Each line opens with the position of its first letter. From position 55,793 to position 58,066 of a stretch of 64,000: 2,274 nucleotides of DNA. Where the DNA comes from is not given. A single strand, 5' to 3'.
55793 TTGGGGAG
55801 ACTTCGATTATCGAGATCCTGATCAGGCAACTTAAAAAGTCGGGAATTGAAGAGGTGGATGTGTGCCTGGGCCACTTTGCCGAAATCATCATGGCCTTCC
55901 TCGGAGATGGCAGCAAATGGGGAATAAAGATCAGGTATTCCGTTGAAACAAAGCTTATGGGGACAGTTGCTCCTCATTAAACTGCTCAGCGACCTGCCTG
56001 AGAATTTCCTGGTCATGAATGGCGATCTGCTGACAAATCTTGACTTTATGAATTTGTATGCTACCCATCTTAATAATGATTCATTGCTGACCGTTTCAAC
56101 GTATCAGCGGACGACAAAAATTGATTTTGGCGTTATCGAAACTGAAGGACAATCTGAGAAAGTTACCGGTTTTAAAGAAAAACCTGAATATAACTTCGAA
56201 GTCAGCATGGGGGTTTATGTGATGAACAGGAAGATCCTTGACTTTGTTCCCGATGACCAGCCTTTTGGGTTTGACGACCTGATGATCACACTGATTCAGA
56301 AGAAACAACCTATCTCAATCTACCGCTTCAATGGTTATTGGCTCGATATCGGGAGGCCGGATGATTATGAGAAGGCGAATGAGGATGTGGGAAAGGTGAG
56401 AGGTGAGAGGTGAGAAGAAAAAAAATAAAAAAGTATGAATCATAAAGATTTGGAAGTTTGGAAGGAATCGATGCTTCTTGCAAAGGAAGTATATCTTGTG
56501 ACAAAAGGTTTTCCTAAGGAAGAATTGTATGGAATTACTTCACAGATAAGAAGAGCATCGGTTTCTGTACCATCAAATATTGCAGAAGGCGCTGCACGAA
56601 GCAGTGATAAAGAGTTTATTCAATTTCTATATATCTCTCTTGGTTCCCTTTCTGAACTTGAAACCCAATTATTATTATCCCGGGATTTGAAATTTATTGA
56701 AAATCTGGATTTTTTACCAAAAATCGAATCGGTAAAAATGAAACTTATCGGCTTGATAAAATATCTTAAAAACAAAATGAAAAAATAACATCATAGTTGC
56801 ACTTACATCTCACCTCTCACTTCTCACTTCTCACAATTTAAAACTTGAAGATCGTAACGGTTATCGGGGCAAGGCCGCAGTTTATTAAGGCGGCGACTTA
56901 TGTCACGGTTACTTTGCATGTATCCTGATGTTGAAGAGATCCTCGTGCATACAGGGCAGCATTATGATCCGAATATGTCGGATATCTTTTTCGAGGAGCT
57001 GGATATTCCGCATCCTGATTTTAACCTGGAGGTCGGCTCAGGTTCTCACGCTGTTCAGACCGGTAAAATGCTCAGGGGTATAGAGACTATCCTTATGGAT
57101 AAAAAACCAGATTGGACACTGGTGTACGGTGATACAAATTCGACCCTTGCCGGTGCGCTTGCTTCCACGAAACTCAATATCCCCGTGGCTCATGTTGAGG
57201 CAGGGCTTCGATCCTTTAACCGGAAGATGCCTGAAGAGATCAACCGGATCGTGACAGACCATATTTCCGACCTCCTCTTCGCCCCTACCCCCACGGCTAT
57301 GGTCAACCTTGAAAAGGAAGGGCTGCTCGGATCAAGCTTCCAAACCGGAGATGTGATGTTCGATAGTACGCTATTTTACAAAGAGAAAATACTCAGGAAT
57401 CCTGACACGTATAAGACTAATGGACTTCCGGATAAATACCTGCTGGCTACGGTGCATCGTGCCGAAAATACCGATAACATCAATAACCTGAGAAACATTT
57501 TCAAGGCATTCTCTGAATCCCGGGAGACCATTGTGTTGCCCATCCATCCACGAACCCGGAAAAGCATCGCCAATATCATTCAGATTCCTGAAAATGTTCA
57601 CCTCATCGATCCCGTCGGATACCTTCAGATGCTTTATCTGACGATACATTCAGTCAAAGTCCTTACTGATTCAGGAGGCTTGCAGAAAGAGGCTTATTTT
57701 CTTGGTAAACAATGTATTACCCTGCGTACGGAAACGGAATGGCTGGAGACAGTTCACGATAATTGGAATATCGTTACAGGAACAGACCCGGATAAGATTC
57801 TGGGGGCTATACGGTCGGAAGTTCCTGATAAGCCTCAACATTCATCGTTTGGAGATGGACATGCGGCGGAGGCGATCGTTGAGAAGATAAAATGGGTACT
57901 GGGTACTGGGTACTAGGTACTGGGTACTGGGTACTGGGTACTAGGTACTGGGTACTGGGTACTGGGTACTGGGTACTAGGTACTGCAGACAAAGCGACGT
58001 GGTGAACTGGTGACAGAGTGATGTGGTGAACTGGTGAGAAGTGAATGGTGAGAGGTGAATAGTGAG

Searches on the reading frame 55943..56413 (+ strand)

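Call 52: search_protein_families(library=pfam, proteins=[window:55943-56413:+], max_evalue=0.001)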
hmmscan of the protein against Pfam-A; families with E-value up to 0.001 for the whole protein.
window:55943-56413:+ (156 aa): 1 family
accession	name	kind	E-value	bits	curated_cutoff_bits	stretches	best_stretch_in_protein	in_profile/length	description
PF00483.29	NTP_transferase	-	3.3e-20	73.2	21.2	1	14-149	96-242/245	Nucleotidyl transferase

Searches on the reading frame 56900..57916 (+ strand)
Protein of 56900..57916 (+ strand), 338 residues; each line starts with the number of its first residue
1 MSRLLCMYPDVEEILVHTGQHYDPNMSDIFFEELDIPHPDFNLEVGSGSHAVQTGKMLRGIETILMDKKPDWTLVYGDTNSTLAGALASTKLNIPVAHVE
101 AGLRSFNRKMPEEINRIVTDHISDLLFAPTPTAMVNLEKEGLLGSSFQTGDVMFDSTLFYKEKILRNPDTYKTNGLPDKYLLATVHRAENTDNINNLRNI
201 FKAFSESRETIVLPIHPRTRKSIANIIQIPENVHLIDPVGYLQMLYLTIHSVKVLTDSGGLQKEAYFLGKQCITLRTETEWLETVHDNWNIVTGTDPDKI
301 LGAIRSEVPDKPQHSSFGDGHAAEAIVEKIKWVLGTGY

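Call 52: search_protein_families(library=pfam, proteins=[window:56900-57916:+], max_evalue=0.001)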
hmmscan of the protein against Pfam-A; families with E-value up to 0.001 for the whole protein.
window:56900-57916:+ (338 aa): 1 family
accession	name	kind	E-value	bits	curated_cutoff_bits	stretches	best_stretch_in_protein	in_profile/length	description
PF02350.25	Epimerase_2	-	2.1e-106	356.2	30.6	1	9-331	7-347/347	UDP-N-acetylglucosamine 2-epimerase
